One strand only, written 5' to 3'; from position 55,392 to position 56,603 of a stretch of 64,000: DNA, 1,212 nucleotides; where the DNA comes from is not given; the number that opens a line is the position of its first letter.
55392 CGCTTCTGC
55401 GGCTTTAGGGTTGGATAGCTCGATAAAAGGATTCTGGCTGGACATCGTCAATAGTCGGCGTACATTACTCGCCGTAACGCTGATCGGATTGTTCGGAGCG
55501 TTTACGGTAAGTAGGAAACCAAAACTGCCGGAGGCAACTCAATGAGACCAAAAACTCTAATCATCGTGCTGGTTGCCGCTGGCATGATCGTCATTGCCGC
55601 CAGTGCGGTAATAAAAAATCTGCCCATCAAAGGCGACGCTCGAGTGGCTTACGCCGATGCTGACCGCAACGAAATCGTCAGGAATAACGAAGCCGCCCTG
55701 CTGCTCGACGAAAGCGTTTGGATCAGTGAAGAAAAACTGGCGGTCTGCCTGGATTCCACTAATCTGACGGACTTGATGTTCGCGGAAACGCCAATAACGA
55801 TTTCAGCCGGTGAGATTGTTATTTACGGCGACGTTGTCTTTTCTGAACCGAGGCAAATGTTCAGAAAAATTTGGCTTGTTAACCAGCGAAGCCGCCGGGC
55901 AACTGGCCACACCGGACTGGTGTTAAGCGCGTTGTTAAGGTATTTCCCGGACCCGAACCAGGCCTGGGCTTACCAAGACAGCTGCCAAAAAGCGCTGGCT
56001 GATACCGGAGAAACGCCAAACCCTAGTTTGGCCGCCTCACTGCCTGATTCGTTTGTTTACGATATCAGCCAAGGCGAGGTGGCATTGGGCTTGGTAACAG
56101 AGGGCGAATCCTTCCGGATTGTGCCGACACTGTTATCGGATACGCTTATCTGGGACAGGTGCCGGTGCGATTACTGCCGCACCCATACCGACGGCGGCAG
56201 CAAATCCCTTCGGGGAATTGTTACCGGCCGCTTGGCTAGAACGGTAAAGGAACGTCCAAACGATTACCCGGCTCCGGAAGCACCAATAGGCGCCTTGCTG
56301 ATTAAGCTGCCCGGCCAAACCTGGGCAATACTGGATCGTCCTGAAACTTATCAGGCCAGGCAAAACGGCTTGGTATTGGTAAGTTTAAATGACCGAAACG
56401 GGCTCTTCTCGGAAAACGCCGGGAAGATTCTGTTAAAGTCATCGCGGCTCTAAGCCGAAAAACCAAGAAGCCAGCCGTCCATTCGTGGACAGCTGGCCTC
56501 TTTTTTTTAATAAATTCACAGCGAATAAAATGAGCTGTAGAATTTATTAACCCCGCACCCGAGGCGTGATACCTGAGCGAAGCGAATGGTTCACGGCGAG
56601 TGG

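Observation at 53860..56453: Tightly coupled three-gene cassette (soluble plus two membrane proteins) with no recognisable domains, compositionally distinct and bracketed by structured elements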

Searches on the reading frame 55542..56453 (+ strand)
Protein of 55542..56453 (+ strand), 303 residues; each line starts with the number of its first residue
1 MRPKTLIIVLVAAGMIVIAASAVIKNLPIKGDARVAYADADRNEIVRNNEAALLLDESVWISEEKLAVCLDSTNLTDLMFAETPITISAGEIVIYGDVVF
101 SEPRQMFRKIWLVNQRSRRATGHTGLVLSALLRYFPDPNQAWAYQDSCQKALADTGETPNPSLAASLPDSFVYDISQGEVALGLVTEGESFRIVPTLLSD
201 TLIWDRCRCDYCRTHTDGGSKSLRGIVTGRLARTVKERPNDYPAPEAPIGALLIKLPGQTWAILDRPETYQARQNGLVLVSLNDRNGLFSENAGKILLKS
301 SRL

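Call 4: search_protein_families(library=pfam, proteins=[window:55542-56453:+], max_evalue=1)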
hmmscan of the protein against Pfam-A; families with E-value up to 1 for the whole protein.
window:55542-56453:+ (303 aa): 3 families
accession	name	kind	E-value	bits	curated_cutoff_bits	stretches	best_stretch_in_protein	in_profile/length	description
PF03716.19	WCCH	-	0.0025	17.9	22.4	1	202-215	1-14/25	WCCH motif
PF08056.16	Trp_leader2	-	0.036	14.3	27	1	65-80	12-27/41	Tryptophan operon leader peptide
PF10907.13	DUF2749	-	0.16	12.5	25.5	1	1-24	1-23/72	Protein of unknown function (DUF2749)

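Call 9: find_homologous_proteins(query=window:55542-56453:+, max_evalue=0.001)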
Query window:55542-56453:+ (303 aa): 2 proteins with E <= 0.001 among 8000 candidates.
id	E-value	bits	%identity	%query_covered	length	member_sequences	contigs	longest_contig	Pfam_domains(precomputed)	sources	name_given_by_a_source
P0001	7.8e-198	674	100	100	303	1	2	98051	-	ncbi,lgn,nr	ncbi:MAG: hypothetical protein NTZ18_04000 [Candidatus Komeilibacteria bacterium]|nr:hypothetical pr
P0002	4.3e-63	231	44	99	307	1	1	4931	-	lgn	-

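Call 10: find_encoding_contigs(protein=P0002, flank=10000)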
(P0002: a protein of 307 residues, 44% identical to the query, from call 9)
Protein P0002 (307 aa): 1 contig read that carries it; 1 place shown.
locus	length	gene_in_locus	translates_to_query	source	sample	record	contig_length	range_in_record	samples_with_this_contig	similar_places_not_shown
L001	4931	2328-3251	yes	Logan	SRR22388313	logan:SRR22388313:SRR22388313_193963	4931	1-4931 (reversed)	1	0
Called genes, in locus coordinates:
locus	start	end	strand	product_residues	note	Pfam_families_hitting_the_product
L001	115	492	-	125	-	-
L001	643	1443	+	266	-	-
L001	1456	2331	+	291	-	-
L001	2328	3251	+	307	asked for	-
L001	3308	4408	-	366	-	PF00226:DnaJ, PF01556:DnaJ_C, PF00684:DnaJ_CXXCXGXG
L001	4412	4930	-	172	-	?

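Call 11: find_encoding_contigs(protein=P0001, flank=10000)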
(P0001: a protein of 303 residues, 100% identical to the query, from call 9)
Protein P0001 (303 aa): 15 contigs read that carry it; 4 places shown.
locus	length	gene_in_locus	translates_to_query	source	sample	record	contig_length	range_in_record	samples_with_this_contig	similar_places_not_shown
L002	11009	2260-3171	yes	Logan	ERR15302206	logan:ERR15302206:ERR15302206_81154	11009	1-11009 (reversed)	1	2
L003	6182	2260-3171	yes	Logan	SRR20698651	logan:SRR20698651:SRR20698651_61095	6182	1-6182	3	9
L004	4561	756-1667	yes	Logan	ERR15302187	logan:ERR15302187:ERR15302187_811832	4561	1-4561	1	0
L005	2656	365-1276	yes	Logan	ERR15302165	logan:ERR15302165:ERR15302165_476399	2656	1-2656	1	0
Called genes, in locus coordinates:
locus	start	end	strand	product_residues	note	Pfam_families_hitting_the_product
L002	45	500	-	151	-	-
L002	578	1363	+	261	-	-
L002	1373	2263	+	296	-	-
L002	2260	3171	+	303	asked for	-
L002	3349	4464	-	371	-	PF00226:DnaJ, PF01556:DnaJ_C, PF00684:DnaJ_CXXCXGXG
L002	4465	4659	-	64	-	-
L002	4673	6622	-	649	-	PF00012:HSP70, PF06723:MreB_Mbl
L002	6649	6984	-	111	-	-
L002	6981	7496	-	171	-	PF01025:GrpE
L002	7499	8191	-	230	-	PF01628:HrcA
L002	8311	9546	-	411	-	PF12704:MacB_PCD, PF02687:FtsX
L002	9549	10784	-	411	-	PF12704:MacB_PCD, PF02687:FtsX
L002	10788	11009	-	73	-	?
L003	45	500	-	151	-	-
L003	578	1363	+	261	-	-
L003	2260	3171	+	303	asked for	-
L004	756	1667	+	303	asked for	-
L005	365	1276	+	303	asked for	-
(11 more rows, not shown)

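Call 13: search_protein_families(library=ncbifam, proteins=[window:55542-56453:+], max_evalue=1)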
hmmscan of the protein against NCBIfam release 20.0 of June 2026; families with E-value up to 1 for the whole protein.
window:55542-56453:+ (303 aa): 0 families

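Call 14: search_protein_families(library=padloc, proteins=[window:55542-56453:+], max_evalue=1)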
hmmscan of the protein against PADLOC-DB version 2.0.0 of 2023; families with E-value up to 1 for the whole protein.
window:55542-56453:+ (303 aa): 0 families

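Call 15: search_protein_families(library=phrogs, proteins=[window:55542-56453:+], max_evalue=1)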
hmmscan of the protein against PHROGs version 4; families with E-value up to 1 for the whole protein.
window:55542-56453:+ (303 aa): 0 families

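Call 29: predict_structure(alignment_id=A1)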
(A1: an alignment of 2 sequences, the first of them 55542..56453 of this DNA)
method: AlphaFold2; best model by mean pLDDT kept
length: 303 residues; sequences in the alignment: 2
mean_pLDDT: 32.2   pTM: 0.21
mean pLDDT of the five models: 32.2, 30.7, 30.3, 30.0, 27.4
residues with pLDDT >= 90: 0; 70-90: 8; 50-70: 13; < 50: 282
segments of 3 or more residues with pLDDT < 50: 23-303
pLDDT, mean of each block of 10 residues (from residue 1): 64 68 39 22 22 21 22 21 21 24 24 27 38 37 39 41 40 30 25 29 28 33 26 33 40 39 36 26 25 29 23
secondary structure, 60 per line:
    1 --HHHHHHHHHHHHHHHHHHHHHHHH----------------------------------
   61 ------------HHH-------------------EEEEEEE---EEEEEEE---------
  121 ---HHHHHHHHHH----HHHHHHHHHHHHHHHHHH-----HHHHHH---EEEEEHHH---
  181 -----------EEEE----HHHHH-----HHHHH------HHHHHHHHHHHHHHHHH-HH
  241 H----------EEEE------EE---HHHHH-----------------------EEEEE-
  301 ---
elements in order: H3-26 E95-101 E105-111 H124-133 H138-155 H161-166 E170-174 E192-195 H200-204 H210-214 H221-237 E252-255 H267-271 E295-299

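Call 32: search_protein_representatives(alignment_id=A1)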
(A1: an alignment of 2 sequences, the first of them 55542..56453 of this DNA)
Query: 2 sequences, 312 profile positions. Proteins with E-value up to 0.001 (for the whole library): 10; up to 1e-10: 6; up to 1e-30: 2. The best 10 are listed.
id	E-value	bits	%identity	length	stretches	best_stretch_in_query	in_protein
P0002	1.2e-179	612.4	-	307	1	1-312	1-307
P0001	1.2e-174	596.0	-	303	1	1-308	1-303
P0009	4.0e-20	88.4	-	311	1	157-305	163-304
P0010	1.0e-19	87.1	-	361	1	159-308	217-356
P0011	1.5e-18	83.2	-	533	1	159-303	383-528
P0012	4.6e-17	78.4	-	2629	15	265-301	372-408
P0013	1.7e-08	50.2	-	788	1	162-302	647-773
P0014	7.8e-07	44.7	-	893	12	197-228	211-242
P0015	1.2e-06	44.2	-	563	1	158-305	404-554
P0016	8.3e-05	38.1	-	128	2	242-302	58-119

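Call 33: search_protein_families(library=pfam, proteins=[P0009, P0010, P0011, P0012, P0013, P0014, P0015, P0016], max_evalue=0.01)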
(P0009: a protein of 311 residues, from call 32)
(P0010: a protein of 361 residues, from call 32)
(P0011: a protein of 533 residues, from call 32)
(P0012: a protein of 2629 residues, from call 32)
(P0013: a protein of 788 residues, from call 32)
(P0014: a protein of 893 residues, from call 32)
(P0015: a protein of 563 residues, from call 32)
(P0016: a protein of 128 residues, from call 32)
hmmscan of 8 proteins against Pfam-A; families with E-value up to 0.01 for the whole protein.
P0009 (311 aa): 0 families

P0010 (361 aa): 0 families

P0011 (533 aa): 0 families

P0012 (2629 aa): 9 families
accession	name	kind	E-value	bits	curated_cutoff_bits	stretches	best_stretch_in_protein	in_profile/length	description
PF13573.12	SprB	-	6.8e-172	557.2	28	32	192-226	3-37/37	SprB repeat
PF23585.1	DUF7137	-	1.7e-30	106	27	0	258-327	39-104/137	Domain of unknown function (DUF7137)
PF18962.6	Por_Secre_tail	-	1.3e-22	80.3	27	0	1153-1174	46-67/75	Secretion system C-terminal sorting domain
PF24421.1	Ig_J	-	8.9e-22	77.6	29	0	995-1019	63-87/104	Tip attachment protein J, Ig-like domain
PF07495.19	Y_Y_Y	-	2.6e-13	50.1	26.6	0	82-93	33-44/65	Y_Y_Y domain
PF08308.17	PEGA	-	2.1e-12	47.2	20.8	0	374-395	21-42/71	PEGA domain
PF05037.18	DUF669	-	5e-07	30.3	21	0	83-101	13-31/138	Protein of unknown function (DUF669)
PF13620.12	CarboxypepD_reg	-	8.8e-06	26.4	32.3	0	81-111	42-73/82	Carboxypeptidase regulatory-like domain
PF06832.18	BiPBP_C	-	2.8e-05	24.4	26.8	0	85-101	70-86/90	Penicillin-Binding Protein C-terminus Family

P0013 (788 aa): 0 families

P0014 (893 aa): 4 families
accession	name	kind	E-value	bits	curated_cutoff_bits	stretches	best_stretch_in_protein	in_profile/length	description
PF24973.1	EGF_LMN_ATRN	-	3.8e-12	46.5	27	0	110-123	26-39/44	Laminin/attractin EGF domain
PF14233.11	DUF4335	-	4e-11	43.6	27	0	721-747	53-79/186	Domain of unknown function (DUF4335)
PF08818.16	DUF1801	-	6.6e-11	42.9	27.2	0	81-99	1-19/85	Domain of unknown function (DU1801)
PF00053.31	EGF_laminin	-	9e-08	32.6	21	0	109-121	29-41/49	Laminin EGF domain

P0015 (563 aa): 0 families

P0016 (128 aa): 0 families

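Call 47: list_cluster_members(proteins=[P0009, P0010, P0011, P0013, P0015, P0016, P0002, P0004, P0007])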
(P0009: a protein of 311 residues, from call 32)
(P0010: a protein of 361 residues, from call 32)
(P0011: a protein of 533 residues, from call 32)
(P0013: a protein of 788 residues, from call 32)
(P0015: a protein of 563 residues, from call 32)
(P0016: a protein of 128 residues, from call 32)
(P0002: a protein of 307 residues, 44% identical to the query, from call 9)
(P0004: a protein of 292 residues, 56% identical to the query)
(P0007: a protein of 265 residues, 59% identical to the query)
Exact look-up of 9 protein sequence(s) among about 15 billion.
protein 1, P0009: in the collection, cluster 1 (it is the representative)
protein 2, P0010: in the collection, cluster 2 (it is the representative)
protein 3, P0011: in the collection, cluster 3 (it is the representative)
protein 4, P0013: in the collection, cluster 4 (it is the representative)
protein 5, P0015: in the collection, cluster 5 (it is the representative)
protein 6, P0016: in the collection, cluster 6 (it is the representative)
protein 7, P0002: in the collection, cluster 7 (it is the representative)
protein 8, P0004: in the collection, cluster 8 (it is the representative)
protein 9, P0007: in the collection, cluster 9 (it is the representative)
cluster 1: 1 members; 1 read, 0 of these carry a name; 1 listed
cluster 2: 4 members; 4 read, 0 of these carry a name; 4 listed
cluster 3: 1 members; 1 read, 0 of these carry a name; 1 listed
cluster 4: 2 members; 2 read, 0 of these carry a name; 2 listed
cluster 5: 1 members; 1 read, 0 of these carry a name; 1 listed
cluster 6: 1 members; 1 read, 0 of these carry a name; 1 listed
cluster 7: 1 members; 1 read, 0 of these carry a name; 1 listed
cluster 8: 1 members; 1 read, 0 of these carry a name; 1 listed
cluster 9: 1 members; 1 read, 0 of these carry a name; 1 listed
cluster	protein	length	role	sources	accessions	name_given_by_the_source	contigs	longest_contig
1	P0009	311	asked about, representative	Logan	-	-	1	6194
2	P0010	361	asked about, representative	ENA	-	-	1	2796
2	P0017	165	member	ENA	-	-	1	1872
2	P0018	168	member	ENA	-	-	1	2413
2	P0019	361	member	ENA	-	-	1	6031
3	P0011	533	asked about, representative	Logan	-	-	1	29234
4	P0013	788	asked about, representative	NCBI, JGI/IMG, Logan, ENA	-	-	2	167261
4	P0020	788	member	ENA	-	-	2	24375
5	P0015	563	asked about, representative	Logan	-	-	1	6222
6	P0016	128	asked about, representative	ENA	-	-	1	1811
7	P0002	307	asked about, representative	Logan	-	-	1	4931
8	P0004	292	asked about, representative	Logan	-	-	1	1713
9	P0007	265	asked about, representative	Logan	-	-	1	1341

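Call 48: find_encoding_contigs(protein=P0013, flank=10000, max_places=2)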
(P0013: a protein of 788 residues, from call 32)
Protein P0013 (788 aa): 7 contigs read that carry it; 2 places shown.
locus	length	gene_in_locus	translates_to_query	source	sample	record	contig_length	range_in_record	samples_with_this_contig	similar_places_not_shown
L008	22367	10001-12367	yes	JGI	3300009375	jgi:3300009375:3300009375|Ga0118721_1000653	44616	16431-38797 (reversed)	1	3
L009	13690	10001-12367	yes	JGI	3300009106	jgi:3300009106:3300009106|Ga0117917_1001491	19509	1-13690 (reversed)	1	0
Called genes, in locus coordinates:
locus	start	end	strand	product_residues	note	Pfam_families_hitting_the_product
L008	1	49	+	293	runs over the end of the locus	PF10546:P63C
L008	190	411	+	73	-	-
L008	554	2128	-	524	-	PF05496:RuvB_N (weak), PF13177:DNA_pol3_delta2, PF00004:AAA, PF07728:AAA_5 (weak), PF13401:AAA_22 (weak), PF22608:DNAX_ATPase_lid, PF21960:RCF1-5-like_lid, PF20964:DnaX_C, +4 more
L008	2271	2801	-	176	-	-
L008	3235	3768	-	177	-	-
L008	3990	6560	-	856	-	PF26449:DUF8128, PF01935:DUF87, PF02534:T4SS-DNA_transf (faint), PF10412:TrwB_AAD_bind (weak)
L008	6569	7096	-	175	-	-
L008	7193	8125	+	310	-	PF01544:CorA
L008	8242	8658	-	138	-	-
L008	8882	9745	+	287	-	-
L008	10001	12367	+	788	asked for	-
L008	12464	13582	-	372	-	PF00226:DnaJ, PF01556:DnaJ_C, PF00684:DnaJ_CXXCXGXG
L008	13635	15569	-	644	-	PF00012:HSP70, PF06723:MreB_Mbl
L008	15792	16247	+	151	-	-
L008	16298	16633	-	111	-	-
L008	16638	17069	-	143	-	PF00011:HSP20, PF17886:ArsA_HSP20 (weak)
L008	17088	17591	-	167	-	PF01025:GrpE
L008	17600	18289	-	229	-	PF01628:HrcA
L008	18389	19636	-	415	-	PF12704:MacB_PCD, PF02687:FtsX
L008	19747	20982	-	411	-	PF12704:MacB_PCD, PF02687:FtsX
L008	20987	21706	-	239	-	PF02463:SMC_N (weak), PF00005:ABC_tran, PF03266:NTPase_1 (faint), PF13304:AAA_21 (faint)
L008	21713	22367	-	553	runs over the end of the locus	PF00364:Biotin_lipoyl (faint), PF25917:BSH_RND, PF25973:BSH_CzcB (weak), PF25984:BSH_YknX (weak), PF25881:HH_YBHG (faint), PF25954:Beta-barrel_RND_2 (faint), PF25989:YknX_C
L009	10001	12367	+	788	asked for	-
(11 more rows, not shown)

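Call 49: find_encoding_contigs(protein=P0011, flank=10000, max_places=2)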
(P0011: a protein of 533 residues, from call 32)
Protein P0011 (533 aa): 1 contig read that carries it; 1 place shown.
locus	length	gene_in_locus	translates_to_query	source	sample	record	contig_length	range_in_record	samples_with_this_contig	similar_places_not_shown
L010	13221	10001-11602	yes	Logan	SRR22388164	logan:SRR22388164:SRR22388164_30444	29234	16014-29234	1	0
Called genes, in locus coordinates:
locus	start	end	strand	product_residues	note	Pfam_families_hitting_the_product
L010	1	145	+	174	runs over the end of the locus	PF05137:PilN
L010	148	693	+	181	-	-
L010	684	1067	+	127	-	-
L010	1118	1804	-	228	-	PF00106:adh_short, PF08659:KR (weak), PF13561:adh_short_C2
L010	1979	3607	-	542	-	PF05496:RuvB_N (weak), PF21960:RCF1-5-like_lid (faint), PF13177:DNA_pol3_delta2, PF00004:AAA, PF07728:AAA_5 (faint), PF13401:AAA_22 (weak), PF22608:DNAX_ATPase_lid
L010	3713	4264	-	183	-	-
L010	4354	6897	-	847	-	PF26449:DUF8128, PF01935:DUF87 (weak), PF02534:T4SS-DNA_transf (weak), PF10412:TrwB_AAD_bind, PF12696:TraG-D_C (weak)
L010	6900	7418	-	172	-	-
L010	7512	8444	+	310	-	PF01544:CorA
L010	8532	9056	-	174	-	-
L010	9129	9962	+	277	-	-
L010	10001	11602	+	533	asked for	-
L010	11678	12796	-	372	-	PF00226:DnaJ, PF01556:DnaJ_C, PF00684:DnaJ_CXXCXGXG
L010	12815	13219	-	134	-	?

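Call 68: find_encoding_contigs(protein=P0015, flank=10000, max_places=2)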
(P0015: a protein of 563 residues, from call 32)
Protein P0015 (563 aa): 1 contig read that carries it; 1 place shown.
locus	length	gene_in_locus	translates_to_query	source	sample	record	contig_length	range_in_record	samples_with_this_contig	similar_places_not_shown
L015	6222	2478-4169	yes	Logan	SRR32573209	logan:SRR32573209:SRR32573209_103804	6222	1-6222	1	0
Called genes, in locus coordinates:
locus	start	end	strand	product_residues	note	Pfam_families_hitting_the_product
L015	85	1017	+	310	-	PF01544:CorA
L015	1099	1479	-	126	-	-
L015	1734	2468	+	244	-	-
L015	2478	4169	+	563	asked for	-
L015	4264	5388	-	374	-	PF00226:DnaJ, PF01556:DnaJ_C, PF00684:DnaJ_CXXCXGXG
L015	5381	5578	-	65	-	-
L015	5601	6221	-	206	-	?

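Call 69: find_encoding_contigs(protein=P0009, flank=10000, max_places=2)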
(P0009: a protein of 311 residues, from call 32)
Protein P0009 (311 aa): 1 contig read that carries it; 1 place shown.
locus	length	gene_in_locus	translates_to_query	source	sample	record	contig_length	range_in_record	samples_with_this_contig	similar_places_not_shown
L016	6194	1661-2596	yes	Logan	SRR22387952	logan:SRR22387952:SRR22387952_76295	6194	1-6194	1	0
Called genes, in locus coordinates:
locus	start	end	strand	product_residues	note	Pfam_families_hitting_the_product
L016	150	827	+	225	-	-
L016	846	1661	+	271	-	-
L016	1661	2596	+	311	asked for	-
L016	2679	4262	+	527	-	-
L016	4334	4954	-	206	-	-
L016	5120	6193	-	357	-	?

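Call 70: find_encoding_contigs(protein=P0019, flank=10000, max_places=2)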
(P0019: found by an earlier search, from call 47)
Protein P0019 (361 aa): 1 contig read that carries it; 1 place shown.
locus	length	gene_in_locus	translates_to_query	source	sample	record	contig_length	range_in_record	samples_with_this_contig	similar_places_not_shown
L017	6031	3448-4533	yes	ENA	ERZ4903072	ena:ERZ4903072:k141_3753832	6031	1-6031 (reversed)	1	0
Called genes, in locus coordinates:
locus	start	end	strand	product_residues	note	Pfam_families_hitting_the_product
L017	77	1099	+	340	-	-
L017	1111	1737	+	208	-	-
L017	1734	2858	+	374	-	-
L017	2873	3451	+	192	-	-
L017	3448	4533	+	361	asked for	-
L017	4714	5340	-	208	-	-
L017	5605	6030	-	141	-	?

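Call 88: search_protein_families(library=pfam, proteins=[L016:150-827:+, L016:846-1661:+, L010:9129-9962:+, L015:1734-2468:+, L017:77-1099:+, L017:1111-1737:+, L017:1734-2858:+, L017:2873-3451:+, L008:8882-9745:+, L016:2679-4262:+], max_evalue=0.1)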
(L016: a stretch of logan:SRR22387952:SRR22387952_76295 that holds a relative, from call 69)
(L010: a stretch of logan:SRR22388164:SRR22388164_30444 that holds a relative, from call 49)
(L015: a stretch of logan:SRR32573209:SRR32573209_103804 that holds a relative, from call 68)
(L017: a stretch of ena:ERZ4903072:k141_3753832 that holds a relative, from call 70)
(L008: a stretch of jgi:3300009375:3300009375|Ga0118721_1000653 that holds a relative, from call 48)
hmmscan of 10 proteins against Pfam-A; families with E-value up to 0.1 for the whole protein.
L016:150-827:+ (225 aa): 2 families
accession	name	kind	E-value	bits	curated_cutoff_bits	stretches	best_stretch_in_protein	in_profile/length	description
PF15811.11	SVIP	-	0.038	14.6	27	1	80-106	19-38/66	Small VCP/p97-interacting protein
PF13446.11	RPT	-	0.092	13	28.2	0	40-73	11-42/59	A repeated domain in UCH-protein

L016:846-1661:+ (271 aa): 0 families

L010:9129-9962:+ (277 aa): 2 families
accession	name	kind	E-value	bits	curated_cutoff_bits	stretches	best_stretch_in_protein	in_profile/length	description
PF25100.1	DUF7809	-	0.0054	17.5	27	0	128-172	78-122/160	Domain of unknown function (DUF7809)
PF04043.20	PMEI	-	0.051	14.1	29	0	127-166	71-116/156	Plant invertase/pectin methylesterase inhibitor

L015:1734-2468:+ (244 aa): 0 families

L017:77-1099:+ (340 aa): 3 families
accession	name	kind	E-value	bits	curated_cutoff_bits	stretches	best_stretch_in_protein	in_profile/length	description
PF20176.3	DUF6541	-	0.0024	16.7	29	1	205-326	13-108/646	Family of unknown function (DUF6541)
PF07690.21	MFS_1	-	0.026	13.9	33.4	1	239-329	149-225/347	Major Facilitator Superfamily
PF00499.25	Oxidored_q3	-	0.074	13.2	33.2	0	231-275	65-99/146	NADH-ubiquinone/plastoquinone oxidoreductase chain 6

L017:1111-1737:+ (208 aa): 0 families

L017:1734-2858:+ (374 aa): 0 families

L017:2873-3451:+ (192 aa): 1 family
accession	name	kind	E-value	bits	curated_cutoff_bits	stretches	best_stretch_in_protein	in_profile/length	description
PF11190.13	DUF2976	-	0.027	14.8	28.2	1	20-57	10-47/87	Protein of unknown function (DUF2976)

L008:8882-9745:+ (287 aa): 1 family
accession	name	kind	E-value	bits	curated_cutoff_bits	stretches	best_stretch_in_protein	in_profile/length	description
PF03463.20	eRF1_1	-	0.013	15.9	23.8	0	210-252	57-103/123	eRF1 domain 1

L016:2679-4262:+ (527 aa): 1 family
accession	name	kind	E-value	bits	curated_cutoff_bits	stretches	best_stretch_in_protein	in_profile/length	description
PF04956.18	TrbC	-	0.051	14.2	27.9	1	307-360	10-63/98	TrbC/VIRB2 pilin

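Call 106: find_related_loci(query=A1, collection=viral_contigs, flank=5000)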
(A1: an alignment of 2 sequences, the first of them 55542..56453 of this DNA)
Query A1 (303 aa) in viral_contigs; peptide patterns used: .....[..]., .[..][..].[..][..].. (x = any residue, [..] = any of these).
107 stretches matched a pattern, but none encodes a relative of the query by tblastn (E <= 1e-3).

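Call 108: search_dna_similar(query=window:55542-56450:+, collection=plasmids, mode=protein, max_evalue=0.01, max_rows=10)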
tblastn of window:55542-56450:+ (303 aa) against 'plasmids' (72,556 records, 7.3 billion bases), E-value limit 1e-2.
No match.

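Call 109: search_dna_similar(query=window:55542-56450:+, collection=phages, mode=protein, max_evalue=0.01, max_rows=10)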
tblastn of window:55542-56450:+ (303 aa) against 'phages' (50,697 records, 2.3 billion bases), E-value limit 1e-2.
No match.
